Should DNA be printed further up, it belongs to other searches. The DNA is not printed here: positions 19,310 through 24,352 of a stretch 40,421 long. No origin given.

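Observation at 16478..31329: Six-gene, translationally coupled iterative PKS/FAS operon with PUFA-synthase/PKSE ancestry but a domain layout matching neither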

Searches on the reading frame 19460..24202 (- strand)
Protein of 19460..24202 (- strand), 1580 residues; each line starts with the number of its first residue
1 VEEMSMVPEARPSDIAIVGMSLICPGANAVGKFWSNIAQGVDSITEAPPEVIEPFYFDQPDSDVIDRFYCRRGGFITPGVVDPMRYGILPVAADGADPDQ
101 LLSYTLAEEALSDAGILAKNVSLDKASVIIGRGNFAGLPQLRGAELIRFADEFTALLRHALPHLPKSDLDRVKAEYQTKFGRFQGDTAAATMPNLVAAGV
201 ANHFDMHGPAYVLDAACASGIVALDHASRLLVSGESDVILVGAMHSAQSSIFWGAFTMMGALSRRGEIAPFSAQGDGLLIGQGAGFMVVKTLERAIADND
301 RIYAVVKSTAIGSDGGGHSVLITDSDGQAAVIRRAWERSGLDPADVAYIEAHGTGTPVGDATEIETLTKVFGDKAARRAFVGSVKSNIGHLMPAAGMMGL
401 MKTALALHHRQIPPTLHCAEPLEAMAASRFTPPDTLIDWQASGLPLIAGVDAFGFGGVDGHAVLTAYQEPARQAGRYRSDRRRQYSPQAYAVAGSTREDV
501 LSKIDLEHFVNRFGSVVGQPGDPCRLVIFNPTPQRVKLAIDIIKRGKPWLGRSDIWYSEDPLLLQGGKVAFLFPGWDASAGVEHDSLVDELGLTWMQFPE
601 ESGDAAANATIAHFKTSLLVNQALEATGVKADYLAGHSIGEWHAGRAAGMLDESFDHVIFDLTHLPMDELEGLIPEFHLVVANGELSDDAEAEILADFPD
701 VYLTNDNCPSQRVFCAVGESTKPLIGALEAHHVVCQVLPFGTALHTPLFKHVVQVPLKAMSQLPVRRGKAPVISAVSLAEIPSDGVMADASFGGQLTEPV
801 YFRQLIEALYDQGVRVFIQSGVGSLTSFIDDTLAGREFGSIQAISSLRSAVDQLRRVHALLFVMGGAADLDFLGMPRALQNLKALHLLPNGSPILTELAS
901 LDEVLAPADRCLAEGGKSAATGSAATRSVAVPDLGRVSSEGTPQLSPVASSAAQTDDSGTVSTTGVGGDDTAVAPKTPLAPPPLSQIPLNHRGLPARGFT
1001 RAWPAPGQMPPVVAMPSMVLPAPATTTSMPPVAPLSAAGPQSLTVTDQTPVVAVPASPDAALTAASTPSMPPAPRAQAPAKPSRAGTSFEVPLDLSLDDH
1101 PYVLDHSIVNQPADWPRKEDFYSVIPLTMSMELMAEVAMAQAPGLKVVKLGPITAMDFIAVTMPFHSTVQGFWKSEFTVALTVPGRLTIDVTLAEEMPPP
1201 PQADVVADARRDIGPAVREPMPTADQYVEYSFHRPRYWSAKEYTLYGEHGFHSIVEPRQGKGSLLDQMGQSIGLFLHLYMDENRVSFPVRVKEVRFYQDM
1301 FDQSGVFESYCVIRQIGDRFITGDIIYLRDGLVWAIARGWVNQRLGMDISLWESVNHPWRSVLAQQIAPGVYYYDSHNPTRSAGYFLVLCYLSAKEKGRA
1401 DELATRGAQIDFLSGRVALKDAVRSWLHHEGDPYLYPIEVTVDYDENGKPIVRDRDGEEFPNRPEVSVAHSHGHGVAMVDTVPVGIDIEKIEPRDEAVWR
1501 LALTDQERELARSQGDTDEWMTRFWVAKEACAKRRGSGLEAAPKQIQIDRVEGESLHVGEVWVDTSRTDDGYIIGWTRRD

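Call 3: search_protein_families(library=pfam, proteins=[window:19460-24202:-], max_evalue=0.01)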
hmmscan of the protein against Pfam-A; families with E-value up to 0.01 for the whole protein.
window:19460-24202:- (1580 aa): 5 families
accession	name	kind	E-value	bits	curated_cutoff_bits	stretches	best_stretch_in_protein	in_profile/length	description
PF00109.32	ketoacyl-synt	-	1.8e-47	162.5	20.8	1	14-295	3-252/252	Beta-ketoacyl synthase, N-terminal domain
PF02801.28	Ketoacyl-synt_C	-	4.8e-39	133.5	20.8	1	303-418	1-118/119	Beta-ketoacyl synthase, C-terminal domain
PF01648.25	ACPS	-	3.7e-13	49.9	25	1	1483-1555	1-83/111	4'-phosphopantetheinyl transferase superfamily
PF00698.26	Acyl_transf_1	-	2.9e-09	37.3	32.7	1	623-819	76-264/319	Acyl transferase domain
PF16197.11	KAsynt_C_assoc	-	2.7e-05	25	33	1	423-497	6-70/111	Ketoacyl-synthetase C-terminal extension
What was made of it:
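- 21623..22645 (-): PKS-B AT_B (aa ~520-860): PfaB-like acyltransferase with GHSIGE and His but no malonyl-binding Arg. PF00698, 37 bits (call 3).
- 19463..20065 (-): PKS-B Sfp-type 4'-phosphopantetheinyl transferase (aa ~1380-1579). PF01648 (call 3).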

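Call 5: search_protein_families(library=ncbifam, proteins=[window:19460-24202:-], max_evalue=0.01)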
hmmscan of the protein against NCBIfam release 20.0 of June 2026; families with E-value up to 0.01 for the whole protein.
window:19460-24202:- (1580 aa): 32 families (the best 25 are shown)
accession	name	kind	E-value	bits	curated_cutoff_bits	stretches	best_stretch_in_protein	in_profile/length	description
TIGR02813.1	omega_3_PfaA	subfamily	2.6e-100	336.3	1010.1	2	14-503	8-494/2582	polyketide-type polyunsaturated fatty acid synthase PfaA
NF045894.1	PKS_plus_SDR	equivalog_domain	1e-92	311.6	1740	3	179-499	135-458/1515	type I polyketide synthase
NF040607.1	mycolic_Pks13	equivalog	1.1e-87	294.9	2100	3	192-476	246-535/1680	polyketide synthase Pks13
NF041183.1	Pks2_ls1_myc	equivalog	6.9e-64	215.5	2400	3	194-495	150-455/2086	sulfolipid-1 biosynthesis phthioceranic/hydroxyphthioceranic acid synthase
TIGR03150.1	fabF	equivalog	4.2e-50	170.6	493.75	1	190-463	134-405/407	beta-ketoacyl-ACP synthase II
NF005589.0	PRK07314.1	subfamily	1.2e-47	162.6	387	1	189-466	136-411/413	beta-ketoacyl-ACP synthase II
NF004970.0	PRK06333.1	subfamily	3e-47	161.4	525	1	190-468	146-423/424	beta-ketoacyl-ACP synthase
NF053555.1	prodigi_MBC_PigJ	equivalog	1.2e-38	132.9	900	1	197-465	493-757/759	prodigiosin MBC biosynthesis protein PigJ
NF004618.0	PRK05952.1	equivalog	3.7e-38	131.4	455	1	189-421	119-346/384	beta-ketoacyl-ACP synthase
NF005490.0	PRK07103.1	equivalog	4.2e-36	124.9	445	1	171-426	123-379/414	polyketide beta-ketoacyl:acyl carrier protein synthase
NF058662.1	cispenta_AmcF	equivalog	4e-34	118.2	325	1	178-427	91-336/369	cispentacin biosynthesis acyltransferase subunit AmcF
NF006434.0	PRK08722.1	equivalog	1.2e-32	113.3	759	1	190-463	137-410/414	beta-ketoacyl-ACP synthase II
NF005076.0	PRK06501.1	equivalog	3.5e-31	108.5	629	1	190-467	148-423/425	beta-ketoacyl-ACP synthase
NF006274.0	PRK08439.1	equivalog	5.5e-31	107.7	621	1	191-461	136-400/406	beta-ketoacyl-ACP synthase II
NF005935.0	PRK07967.1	equivalog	1.1e-30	106.8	630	1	189-468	134-405/406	beta-ketoacyl-ACP synthase I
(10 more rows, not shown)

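Call 9: find_related_loci(query=window:19460-24202:-, collection=genome_contigs, flank=10000)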
Query window:19460-24202:- (1580 aa) in genome_contigs; peptide patterns used: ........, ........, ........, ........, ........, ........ (x = any residue, [..] = any of these).
120 stretches matched a pattern; 9 encode a relative of the query (tblastn E <= 1e-3); 8 distinct loci.
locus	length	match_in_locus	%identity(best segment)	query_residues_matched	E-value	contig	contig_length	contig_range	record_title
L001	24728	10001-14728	68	9-1580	0e+0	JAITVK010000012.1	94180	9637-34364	MAG: Propionibacteriaceae bacterium isolate TD116_bin43 k119_880739, whole genome shotgun sequence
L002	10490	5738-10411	60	3-1578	0e+0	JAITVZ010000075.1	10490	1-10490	MAG: Propionibacteriaceae bacterium isolate TD116_bin66 k119_393825, whole genome shotgun sequence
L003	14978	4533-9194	53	4-1578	0e+0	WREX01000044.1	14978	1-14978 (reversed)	MAG: Propionibacteriaceae bacterium isolate Lab288P4bin17 Ga0123354_10009377, whole genome shotgun sequence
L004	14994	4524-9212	53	4-1578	0e+0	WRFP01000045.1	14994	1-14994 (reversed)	MAG: Propionibacteriaceae bacterium isolate Lab288P4bin79 Ga0123354_10009354, whole genome shotgun sequence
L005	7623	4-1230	50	500-907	1e-122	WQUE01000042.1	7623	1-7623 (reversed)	MAG: Actinomycetes bacterium isolate Cu122P5bin14 JGI20166J26741_10205115, whole genome shotgun sequence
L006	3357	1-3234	41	792-1546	5e-101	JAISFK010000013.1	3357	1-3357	MAG: Clostridiales bacterium isolate Gx485_bin32 k119_4018617, whole genome shotgun sequence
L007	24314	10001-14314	41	11-1578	0e+0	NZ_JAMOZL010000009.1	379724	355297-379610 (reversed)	Dyadobacter sp. MSC1_007 PNNL_MSC-1_Str_007_scaf0009, whole genome shotgun sequence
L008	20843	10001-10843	31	187-468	8e-29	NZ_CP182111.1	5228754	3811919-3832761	Pseudomonas sp. OHS18 chromosome, complete genome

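Call 12: search_protein_families(library=pfam, proteins=[L007:2925-9962:+, L007:9962-14317:+, L007:14595-15401:+, L007:15407-16594:+, L007:16527-17783:+, L007:17780-19075:+, L007:19072-20361:+, L007:20358-21650:+, L007:1532-1954:+, L007:2051-2485:+], max_evalue=0.001)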
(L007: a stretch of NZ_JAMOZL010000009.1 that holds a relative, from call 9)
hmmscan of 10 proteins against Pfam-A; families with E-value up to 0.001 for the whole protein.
L007:2925-9962:+ (2345 aa): 10 families
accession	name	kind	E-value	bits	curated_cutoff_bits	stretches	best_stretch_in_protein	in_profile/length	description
PF00109.32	ketoacyl-synt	-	3.2e-70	237.1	20.8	1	647-910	3-252/252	Beta-ketoacyl synthase, N-terminal domain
PF02801.28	Ketoacyl-synt_C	-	2.3e-34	118.4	20.8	1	918-1035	1-118/119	Beta-ketoacyl synthase, C-terminal domain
PF08659.16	KR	-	1.4e-33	116.8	22.6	1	2080-2298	3-179/180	KR domain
PF00698.26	Acyl_transf_1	-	3.5e-32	112.6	32.7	1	1185-1461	2-272/319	Acyl transferase domain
PF03060.21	NMO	-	9e-26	91.5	28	2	290-623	6-329/331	Nitronate monooxygenase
PF00106.31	adh_short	-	2.5e-13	50.4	26.6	1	2158-2306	35-190/195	short chain dehydrogenase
PF00550.31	PP-binding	-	4.9e-11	43.2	20.8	1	1662-1706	3-46/67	Phosphopantetheine attachment site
PF13561.12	adh_short_C2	-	6.6e-07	29.6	27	1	2164-2270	36-146/236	Enoyl-(Acyl carrier protein) reductase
PF16197.11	KAsynt_C_assoc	-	1.1e-05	26.3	33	1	1052-1125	16-86/111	Ketoacyl-synthetase C-terminal extension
PF00108.29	Thiolase_N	-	0.00016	21.6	26.4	1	826-859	79-112/260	Thiolase, N-terminal domain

L007:9962-14317:+ (1451 aa): 6 families
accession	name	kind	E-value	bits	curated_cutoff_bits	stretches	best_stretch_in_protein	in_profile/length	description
PF00109.32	ketoacyl-synt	-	2.7e-55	188.2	20.8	1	17-298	3-252/252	Beta-ketoacyl synthase, N-terminal domain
PF02801.28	Ketoacyl-synt_C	-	9.6e-40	135.7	20.8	1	306-423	1-119/119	Beta-ketoacyl synthase, C-terminal domain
PF00698.26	Acyl_transf_1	-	1.8e-18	67.5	32.7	1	629-821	77-267/319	Acyl transferase domain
PF01648.25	ACPS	-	4e-13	49.8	25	1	1358-1442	1-94/111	4'-phosphopantetheinyl transferase superfamily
PF16197.11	KAsynt_C_assoc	-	4.8e-10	40.3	33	1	426-495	5-71/111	Ketoacyl-synthetase C-terminal extension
PF00108.29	Thiolase_N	-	1.4e-05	25.1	26.4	1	212-249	77-114/260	Thiolase, N-terminal domain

L007:14595-15401:+ (268 aa): 5 families
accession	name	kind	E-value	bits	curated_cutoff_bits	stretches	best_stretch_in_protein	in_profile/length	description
PF00561.26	Abhydrolase_1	-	1.4e-24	87.6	25.8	1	23-147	2-131/245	alpha/beta hydrolase fold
PF12697.13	Abhydrolase_6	-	2.4e-12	48.4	26.3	1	24-134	1-101/217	Alpha/beta hydrolase family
PF12146.15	Hydrolase_4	-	1.1e-11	45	27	1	21-123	4-110/239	Serine aminopeptidase, S33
PF00975.26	Thioesterase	-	1.3e-05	26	26.4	1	24-144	3-121/226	Thioesterase domain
PF03959.19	FSH1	-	0.00078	19.6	21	0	176-240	142-206/211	Serine hydrolase (FSH1)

L007:15407-16594:+ (395 aa): 3 families
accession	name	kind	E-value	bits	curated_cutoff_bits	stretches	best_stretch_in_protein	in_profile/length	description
PF00201.24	UDPGT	-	1.7e-15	57.3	19.5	1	262-366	308-414/499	UDP-glucoronosyl and UDP-glucosyl transferase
PF06722.18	EryCIII-like_C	-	2.8e-14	53.7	31.7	1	269-372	24-127/145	Erythromycin biosynthesis protein CIII-like, C-terminal domain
PF04101.22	Glyco_tran_28_C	-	2.9e-11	44.1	22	1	296-372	75-157/166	Glycosyltransferase family 28 C-terminal domain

L007:16527-17783:+ (418 aa): 4 families
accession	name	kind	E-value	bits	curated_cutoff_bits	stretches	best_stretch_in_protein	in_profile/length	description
PF00201.24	UDPGT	-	6.2e-15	55.4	19.5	1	225-387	245-412/499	UDP-glucoronosyl and UDP-glucosyl transferase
PF06722.18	EryCIII-like_C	-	2.4e-14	53.9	31.7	1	294-396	26-128/145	Erythromycin biosynthesis protein CIII-like, C-terminal domain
PF04101.22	Glyco_tran_28_C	-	2.7e-10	41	22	1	299-392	54-152/166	Glycosyltransferase family 28 C-terminal domain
PF21036.3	EryCIII-like_N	-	0.0008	19.6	27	0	118-162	82-126/216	Erythromycin biosynthesis protein CIII-like, N-terminal domain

L007:17780-19075:+ (431 aa): 2 families
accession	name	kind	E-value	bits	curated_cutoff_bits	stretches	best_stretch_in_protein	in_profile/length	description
PF00668.25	Condensation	-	9.6e-17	61.2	30.6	1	23-251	30-267/456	Condensation domain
PF07247.17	AATase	-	0.0003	19.9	22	0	93-356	128-436/500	Alcohol acetyltransferase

L007:19072-20361:+ (429 aa): 3 families
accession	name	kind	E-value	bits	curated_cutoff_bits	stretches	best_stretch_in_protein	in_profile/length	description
PF00668.25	Condensation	-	2e-11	43.7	30.6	1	11-144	18-157/456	Condensation domain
PF16911.10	PapA_C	-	3.3e-08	33.6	30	1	203-364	5-162/203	Phthiocerol/phthiodiolone dimycocerosyl transferase C-terminus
PF07247.17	AATase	-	1.3e-05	24.4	22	0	194-282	255-355/500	Alcohol acetyltransferase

L007:20358-21650:+ (430 aa): 2 families
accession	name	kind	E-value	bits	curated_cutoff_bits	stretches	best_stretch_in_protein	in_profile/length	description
PF00668.25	Condensation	-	1.4e-07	31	30.6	1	24-248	31-269/456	Condensation domain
PF16911.10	PapA_C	-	5.5e-06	26.4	30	1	211-351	12-147/203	Phthiocerol/phthiodiolone dimycocerosyl transferase C-terminus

L007:1532-1954:+ (140 aa): 1 family
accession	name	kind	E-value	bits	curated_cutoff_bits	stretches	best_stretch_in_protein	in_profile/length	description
PF00072.30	Response_reg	-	1.5e-13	51.3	30.2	1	7-124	1-110/111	Response regulator receiver domain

L007:2051-2485:+ (144 aa): 1 family
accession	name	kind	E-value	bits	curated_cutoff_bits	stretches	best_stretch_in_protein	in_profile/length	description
PF13577.12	SnoaL_4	-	3.4e-11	43.7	24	1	14-131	8-125/126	SnoaL-like domain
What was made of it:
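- In Dyadobacter it is followed by two GT1 genes and three Condensation/PapA-like genes (call 12).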

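Call 19: search_solved_structures(query=window:19460-24202:-, max_evalue=0.00001)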
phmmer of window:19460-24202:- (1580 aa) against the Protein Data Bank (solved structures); distinct sequences matched with E-value up to 0.00001: 155 (the best 60 are shown).
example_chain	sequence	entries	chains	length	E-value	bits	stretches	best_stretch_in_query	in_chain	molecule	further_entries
7zma_A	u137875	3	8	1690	3.9e-108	365.9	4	188-471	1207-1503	Putative polyketide synthase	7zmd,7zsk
6riw_A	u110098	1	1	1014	7.6e-76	258.9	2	14-465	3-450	ORF10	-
9f48_A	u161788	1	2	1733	2.8e-63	217.2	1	190-465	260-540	Polyketide synthase Pks13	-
4mz0_A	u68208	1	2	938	8.3e-63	215.7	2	197-465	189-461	CurL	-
8cuy_A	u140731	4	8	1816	6.3e-62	212.8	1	190-465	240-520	Polyketide synthase PKS13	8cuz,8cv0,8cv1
7uk4_A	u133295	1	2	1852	6.9e-62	212.6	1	190-465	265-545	Polyketide synthase PKS13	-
5erb_A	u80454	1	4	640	9.9e-62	212.1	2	185-468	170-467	Polyketide synthase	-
4na1_A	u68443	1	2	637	1.5e-60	208.2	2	193-472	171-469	Polyketide synthase PksJ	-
4na2_A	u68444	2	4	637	5e-59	203.2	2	193-472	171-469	Polyketide synthase PksJ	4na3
7zmc_A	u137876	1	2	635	8.4e-58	199.1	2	188-471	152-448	Putative polyketide synthase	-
6mhk_A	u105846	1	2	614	1.6e-57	198.1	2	197-476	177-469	Polyketide synthase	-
4tkt_A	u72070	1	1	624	9.9e-57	195.5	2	196-470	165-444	AT-less polyketide synthase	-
5bp1_A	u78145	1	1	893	3.1e-56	193.9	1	191-479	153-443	Mycocerosic acid synthase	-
7uwr_A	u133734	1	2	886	4.6e-56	193.3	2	195-465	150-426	Narbonolide/10-deoxymethynolide synthase PikA1, modules 1 and 2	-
8xbl_A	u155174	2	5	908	6.8e-56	192.8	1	194-472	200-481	Colibactin polyketide synthase ClbC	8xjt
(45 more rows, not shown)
